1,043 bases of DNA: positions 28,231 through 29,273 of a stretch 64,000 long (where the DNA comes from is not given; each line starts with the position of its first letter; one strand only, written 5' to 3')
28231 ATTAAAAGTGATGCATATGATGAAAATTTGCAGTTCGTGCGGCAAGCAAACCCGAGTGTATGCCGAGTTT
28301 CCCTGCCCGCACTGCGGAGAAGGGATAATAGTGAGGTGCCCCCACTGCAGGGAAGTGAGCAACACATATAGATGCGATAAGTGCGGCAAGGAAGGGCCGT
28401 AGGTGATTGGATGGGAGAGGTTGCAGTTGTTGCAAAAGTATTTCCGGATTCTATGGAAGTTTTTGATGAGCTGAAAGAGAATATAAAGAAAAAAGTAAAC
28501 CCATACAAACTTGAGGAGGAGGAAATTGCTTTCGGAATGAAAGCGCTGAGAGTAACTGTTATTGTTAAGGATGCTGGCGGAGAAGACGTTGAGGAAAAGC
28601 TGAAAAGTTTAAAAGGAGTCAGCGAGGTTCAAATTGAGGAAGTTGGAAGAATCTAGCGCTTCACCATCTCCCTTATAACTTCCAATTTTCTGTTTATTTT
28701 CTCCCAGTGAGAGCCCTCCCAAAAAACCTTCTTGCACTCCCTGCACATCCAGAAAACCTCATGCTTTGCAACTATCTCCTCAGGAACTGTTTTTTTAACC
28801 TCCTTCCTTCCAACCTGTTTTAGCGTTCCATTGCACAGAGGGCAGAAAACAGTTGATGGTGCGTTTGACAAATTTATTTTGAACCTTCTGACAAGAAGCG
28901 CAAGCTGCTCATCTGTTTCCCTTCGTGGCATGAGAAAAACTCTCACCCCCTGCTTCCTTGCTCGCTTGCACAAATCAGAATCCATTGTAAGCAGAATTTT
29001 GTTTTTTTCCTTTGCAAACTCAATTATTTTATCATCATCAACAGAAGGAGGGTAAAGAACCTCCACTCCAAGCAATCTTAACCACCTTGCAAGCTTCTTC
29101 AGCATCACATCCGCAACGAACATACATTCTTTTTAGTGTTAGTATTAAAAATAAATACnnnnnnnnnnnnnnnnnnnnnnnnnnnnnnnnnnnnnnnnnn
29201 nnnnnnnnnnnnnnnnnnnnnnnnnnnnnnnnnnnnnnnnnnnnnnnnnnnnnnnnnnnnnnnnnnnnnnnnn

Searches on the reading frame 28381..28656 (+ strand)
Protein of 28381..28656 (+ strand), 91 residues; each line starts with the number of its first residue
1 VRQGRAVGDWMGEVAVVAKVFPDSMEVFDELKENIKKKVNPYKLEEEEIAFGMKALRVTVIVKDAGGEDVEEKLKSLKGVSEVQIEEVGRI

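Call 4: search_protein_families(library=pfam, proteins=[window:28381-28656:+], max_evalue=0.01)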
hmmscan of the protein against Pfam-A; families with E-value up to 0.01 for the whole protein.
window:28381-28656:+ (91 aa): 1 family
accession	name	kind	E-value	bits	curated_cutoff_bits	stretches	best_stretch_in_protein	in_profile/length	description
PF00736.24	EF1_GNE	-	7.3e-14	52.1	20.8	1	16-91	2-88/88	EF-1 guanine nucleotide exchange domain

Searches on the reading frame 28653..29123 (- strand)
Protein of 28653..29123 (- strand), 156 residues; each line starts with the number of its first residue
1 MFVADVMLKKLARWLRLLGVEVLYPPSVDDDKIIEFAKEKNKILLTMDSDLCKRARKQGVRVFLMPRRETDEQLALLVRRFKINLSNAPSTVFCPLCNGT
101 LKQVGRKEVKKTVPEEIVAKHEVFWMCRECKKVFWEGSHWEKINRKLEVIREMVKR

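Call 4: search_protein_families(library=pfam, proteins=[window:28653-29123:-], max_evalue=0.01)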
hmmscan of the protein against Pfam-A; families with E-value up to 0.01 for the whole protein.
window:28653-29123:- (156 aa): 5 families
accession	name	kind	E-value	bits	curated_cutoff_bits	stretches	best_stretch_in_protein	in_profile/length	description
PF01927.22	Mut7-C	-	3.4e-45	154.2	23.3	1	2-146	3-145/146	Mut7-C RNAse domain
PF18480.7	DUF5615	-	3.4e-05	24.1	23.8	1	10-81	12-92/110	Domain of unknown function (DUF5615)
PF23145.1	Zf_2nd_IFT121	-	0.0014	18.7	25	0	121-135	13-27/45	IFT121, second zinc finger domain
PF18423.6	zf_CopZ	-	0.0021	18.4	28.4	1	93-132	3-46/62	Zinc binding domain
PF22918.2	PTEN2_C2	-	0.0044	17.4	25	1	28-96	24-90/130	PTEN2, C2 domain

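Call 37: search_protein_families(library=padloc, proteins=[window:28653-29123:-], max_evalue=0.001)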
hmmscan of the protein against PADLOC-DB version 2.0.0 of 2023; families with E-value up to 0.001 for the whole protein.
window:28653-29123:- (156 aa): 0 families
